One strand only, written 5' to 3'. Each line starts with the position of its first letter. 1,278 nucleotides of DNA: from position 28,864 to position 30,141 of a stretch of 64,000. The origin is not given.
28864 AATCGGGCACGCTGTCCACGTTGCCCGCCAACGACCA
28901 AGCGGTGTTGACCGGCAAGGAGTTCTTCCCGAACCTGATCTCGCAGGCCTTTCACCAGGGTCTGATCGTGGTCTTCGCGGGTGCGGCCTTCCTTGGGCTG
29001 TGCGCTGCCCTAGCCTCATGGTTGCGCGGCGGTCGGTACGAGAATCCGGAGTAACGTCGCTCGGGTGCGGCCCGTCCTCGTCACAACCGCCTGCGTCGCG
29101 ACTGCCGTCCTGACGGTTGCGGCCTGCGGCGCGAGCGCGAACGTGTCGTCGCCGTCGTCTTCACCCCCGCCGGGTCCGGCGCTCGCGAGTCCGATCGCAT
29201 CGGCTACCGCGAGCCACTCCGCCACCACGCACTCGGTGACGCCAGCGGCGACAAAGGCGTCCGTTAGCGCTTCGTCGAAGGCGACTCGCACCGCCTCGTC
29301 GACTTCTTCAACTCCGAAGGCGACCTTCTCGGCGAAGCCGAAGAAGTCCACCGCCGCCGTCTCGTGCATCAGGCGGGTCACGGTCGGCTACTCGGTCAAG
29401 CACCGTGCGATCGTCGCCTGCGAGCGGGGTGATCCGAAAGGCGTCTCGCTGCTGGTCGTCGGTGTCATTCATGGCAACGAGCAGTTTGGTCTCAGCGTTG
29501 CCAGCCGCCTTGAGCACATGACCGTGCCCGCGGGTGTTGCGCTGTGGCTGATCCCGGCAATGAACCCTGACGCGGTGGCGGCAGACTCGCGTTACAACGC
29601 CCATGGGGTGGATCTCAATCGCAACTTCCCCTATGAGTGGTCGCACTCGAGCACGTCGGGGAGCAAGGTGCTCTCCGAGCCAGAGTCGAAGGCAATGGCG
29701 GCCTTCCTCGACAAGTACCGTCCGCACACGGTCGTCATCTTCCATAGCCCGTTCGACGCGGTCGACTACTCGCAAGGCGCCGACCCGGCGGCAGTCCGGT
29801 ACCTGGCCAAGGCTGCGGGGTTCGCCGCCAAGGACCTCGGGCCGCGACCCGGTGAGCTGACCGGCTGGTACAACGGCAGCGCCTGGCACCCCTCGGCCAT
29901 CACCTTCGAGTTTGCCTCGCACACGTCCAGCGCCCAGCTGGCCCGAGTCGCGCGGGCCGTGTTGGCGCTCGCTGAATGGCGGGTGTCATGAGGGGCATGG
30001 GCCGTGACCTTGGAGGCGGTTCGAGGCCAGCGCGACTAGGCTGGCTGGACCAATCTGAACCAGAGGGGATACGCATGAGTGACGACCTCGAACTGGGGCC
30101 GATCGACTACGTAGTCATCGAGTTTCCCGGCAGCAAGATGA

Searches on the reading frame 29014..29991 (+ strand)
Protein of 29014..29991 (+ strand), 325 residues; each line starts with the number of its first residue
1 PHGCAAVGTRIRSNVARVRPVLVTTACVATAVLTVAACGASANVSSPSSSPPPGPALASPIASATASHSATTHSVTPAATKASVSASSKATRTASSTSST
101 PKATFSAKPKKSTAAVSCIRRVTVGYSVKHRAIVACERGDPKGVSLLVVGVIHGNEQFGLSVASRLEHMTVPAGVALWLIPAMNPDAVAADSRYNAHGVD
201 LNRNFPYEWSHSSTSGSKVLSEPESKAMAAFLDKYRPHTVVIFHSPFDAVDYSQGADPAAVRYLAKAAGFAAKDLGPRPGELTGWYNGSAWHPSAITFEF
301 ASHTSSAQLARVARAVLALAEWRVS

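Call 87: search_protein_families(library=pfam, proteins=[window:29014-29991:+], max_evalue=0.0001)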
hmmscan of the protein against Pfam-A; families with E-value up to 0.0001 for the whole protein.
window:29014-29991:+ (325 aa): 2 families
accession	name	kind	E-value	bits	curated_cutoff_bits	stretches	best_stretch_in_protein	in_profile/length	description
PF00246.29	Peptidase_M14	-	3.3e-11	43.8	21.6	1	119-246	16-184/286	Zinc carboxypeptidase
PF24827.1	AstE_AspA_cat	-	1.9e-09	37.8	25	1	143-219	2-77/192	Succinylglutamate desuccinylase/Aspartoacylase catalytic domain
